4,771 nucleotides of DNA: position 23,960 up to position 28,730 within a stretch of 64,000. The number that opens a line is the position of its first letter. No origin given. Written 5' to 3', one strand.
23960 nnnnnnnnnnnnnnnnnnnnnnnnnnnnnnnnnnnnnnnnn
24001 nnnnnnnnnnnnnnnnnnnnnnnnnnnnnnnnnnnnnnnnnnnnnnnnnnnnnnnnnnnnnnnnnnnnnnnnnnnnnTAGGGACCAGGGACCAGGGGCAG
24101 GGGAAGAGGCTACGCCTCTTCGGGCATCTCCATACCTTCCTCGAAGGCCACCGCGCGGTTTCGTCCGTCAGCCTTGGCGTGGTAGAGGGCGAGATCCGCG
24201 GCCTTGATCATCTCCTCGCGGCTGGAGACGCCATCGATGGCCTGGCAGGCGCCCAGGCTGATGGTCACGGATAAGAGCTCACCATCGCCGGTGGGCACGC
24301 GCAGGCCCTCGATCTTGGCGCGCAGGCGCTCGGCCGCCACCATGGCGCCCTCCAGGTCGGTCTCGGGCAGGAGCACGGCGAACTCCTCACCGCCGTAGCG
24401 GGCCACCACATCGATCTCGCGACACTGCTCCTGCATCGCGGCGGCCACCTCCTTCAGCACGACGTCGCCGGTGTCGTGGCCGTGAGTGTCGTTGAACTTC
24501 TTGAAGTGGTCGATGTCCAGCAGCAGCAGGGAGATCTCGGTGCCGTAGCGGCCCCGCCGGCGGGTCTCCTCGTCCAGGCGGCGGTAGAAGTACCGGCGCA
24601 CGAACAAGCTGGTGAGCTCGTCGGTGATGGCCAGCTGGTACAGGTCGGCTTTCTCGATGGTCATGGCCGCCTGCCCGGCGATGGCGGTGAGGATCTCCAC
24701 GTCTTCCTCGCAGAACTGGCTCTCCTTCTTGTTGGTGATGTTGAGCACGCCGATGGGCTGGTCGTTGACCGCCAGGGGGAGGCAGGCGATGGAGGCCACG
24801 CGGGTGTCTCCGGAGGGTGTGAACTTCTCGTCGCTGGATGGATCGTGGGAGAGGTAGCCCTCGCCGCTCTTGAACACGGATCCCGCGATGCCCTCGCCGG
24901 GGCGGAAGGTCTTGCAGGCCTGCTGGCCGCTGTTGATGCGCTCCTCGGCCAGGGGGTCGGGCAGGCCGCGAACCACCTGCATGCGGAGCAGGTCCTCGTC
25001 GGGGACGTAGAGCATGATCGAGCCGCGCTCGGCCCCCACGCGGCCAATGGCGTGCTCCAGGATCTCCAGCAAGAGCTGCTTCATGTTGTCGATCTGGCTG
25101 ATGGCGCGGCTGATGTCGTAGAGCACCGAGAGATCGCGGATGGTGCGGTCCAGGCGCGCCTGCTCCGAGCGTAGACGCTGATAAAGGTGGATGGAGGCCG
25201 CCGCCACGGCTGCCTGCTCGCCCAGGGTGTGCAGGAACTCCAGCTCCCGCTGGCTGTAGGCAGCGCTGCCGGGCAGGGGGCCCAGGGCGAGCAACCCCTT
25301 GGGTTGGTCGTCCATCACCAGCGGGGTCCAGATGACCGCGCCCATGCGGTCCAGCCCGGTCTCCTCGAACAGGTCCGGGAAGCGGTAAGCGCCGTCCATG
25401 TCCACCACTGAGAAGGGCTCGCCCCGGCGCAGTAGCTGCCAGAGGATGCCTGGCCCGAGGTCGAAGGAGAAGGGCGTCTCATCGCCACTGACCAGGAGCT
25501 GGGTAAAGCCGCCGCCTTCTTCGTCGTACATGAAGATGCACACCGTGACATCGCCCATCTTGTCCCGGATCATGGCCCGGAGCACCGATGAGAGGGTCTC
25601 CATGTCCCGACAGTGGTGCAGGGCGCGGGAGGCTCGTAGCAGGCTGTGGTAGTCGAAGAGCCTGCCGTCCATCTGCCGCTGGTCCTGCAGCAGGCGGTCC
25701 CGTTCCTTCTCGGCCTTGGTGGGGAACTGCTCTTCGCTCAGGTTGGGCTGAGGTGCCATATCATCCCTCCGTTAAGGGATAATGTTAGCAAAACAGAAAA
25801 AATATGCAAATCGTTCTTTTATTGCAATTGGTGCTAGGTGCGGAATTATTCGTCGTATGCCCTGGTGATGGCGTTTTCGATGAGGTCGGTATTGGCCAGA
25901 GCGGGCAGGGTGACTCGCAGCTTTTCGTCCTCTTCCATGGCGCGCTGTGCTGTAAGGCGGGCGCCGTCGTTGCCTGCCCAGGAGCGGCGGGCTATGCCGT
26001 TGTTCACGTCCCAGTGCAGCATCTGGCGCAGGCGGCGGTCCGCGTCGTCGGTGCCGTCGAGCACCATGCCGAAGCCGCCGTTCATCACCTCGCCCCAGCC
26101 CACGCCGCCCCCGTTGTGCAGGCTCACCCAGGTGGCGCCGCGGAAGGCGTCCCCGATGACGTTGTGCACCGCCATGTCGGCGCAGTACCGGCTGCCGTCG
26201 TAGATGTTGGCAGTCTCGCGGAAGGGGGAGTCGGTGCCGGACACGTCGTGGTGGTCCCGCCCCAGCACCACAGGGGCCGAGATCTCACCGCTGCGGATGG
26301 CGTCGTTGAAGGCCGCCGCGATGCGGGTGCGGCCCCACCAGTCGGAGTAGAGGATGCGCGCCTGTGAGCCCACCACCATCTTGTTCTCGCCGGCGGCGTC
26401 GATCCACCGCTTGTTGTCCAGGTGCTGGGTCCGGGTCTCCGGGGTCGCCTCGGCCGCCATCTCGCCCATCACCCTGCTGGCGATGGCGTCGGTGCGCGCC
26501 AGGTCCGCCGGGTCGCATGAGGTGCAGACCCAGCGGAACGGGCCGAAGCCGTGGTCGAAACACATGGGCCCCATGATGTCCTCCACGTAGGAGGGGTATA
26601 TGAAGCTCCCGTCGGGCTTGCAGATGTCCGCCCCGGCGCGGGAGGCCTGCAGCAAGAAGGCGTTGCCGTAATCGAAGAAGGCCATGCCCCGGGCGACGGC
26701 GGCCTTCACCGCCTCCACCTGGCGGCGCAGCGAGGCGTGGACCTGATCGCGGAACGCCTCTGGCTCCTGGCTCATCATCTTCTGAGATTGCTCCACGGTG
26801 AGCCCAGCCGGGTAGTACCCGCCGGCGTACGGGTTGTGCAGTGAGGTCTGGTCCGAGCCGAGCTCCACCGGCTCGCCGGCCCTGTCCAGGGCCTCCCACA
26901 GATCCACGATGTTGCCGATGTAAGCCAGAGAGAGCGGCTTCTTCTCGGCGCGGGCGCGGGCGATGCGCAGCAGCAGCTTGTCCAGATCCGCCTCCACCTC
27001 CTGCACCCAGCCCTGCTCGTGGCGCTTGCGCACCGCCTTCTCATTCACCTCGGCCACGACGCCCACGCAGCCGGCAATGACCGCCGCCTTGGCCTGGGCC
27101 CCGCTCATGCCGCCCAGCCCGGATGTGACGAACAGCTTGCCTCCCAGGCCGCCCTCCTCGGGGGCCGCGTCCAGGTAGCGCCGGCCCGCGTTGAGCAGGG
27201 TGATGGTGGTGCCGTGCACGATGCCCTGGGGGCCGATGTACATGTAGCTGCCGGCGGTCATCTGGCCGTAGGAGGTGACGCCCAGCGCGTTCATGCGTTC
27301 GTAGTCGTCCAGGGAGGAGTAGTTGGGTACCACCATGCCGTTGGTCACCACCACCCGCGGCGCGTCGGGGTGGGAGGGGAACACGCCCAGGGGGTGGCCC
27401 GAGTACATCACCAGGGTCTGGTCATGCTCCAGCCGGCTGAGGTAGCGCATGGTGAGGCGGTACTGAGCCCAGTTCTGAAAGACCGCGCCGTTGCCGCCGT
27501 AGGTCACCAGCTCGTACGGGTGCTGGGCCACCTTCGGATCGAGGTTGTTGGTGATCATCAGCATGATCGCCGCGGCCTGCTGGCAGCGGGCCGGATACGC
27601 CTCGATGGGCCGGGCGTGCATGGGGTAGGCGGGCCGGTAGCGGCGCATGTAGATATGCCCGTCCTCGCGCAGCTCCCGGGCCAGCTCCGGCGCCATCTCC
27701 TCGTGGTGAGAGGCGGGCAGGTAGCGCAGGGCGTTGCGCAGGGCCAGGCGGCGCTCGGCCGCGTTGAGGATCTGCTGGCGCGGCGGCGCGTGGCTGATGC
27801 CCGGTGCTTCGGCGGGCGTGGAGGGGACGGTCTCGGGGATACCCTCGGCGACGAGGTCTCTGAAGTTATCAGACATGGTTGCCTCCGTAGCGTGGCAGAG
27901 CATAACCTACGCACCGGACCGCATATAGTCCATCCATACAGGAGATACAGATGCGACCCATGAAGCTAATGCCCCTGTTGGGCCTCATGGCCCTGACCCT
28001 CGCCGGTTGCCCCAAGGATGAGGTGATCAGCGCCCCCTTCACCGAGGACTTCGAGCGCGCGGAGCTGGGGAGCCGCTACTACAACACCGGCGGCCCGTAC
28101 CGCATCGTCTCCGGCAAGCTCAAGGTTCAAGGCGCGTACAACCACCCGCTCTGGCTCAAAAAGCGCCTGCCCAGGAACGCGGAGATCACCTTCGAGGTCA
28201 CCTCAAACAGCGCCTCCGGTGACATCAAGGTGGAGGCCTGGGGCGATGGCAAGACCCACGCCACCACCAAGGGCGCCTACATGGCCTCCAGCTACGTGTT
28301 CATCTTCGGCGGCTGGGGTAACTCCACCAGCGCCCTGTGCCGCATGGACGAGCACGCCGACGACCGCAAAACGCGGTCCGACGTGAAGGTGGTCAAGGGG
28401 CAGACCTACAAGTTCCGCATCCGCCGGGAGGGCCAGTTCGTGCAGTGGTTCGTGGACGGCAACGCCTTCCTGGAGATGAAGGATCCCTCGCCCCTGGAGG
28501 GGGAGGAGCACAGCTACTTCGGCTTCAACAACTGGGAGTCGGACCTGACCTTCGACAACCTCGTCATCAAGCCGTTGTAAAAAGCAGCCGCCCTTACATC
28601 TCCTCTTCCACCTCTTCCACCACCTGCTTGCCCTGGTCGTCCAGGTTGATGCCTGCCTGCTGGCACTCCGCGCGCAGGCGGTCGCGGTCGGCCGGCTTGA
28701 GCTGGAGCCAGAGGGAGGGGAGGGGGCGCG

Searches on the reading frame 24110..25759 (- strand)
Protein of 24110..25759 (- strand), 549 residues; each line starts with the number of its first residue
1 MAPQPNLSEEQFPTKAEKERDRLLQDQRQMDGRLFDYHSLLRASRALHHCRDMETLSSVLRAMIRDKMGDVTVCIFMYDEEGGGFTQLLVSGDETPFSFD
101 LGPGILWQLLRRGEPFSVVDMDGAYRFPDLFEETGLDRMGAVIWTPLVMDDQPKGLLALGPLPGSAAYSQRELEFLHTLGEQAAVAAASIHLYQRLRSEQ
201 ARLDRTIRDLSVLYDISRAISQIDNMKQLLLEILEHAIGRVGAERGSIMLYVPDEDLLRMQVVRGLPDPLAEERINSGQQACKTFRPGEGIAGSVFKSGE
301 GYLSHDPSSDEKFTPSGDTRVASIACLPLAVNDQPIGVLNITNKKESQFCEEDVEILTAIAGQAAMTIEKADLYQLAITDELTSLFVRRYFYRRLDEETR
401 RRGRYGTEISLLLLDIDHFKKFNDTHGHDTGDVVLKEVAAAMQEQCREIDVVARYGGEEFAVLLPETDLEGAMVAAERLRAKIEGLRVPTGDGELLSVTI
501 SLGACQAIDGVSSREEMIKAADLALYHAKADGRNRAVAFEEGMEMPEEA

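Call 49: search_protein_families(library=pfam, proteins=[window:24110-25759:-], max_evalue=0.000001)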
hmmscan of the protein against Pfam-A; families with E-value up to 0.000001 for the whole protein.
window:24110-25759:- (549 aa): 4 families
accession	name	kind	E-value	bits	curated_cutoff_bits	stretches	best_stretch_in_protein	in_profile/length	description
PF00990.26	GGDEF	-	4.2e-45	153.8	23.8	1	377-535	1-161/161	Diguanylate cyclase, GGDEF domain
PF13185.12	GAF_2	-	4.3e-33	114.8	28.6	2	225-369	3-136/136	GAF domain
PF01590.32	GAF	-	1.7e-24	87.3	22.4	2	227-368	3-133/133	GAF domain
PF13492.12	GAF_3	-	2.1e-20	73.9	27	1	226-369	2-128/129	GAF domain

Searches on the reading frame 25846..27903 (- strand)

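Call 49: search_protein_families(library=pfam, proteins=[window:25846-27903:-], max_evalue=0.000001)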
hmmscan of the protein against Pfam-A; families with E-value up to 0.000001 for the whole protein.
window:25846-27903:- (685 aa): 3 families
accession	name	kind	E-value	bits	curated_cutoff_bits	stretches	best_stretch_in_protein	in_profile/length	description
PF17392.7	Urocanase_C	-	1e-85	286.6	23.6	1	449-653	3-195/196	Urocanase C-terminal domain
PF01175.24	Urocanase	-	2.1e-79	266.4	23.2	1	224-443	1-209/209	Urocanase Rossmann-like domain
PF17391.7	Urocanase_N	-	4.7e-58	195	23.2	1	95-221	1-127/127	Urocanase N-terminal domain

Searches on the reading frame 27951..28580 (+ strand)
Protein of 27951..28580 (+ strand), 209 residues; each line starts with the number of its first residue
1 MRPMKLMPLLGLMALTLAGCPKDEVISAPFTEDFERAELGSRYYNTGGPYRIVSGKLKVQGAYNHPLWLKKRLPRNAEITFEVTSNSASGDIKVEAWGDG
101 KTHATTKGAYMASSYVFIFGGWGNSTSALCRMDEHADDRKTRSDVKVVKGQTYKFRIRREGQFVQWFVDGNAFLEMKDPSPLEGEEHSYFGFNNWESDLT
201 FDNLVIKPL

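Call 49: search_protein_families(library=pfam, proteins=[window:27951-28580:+], max_evalue=0.000001)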
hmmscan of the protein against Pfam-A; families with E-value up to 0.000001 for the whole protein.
window:27951-28580:+ (209 aa): 1 family
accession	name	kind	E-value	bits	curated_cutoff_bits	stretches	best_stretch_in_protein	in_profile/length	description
PF19763.6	DUF6250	-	8e-08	32.8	26.9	0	118-203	78-164/165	Domain of unknown function (DUF6250)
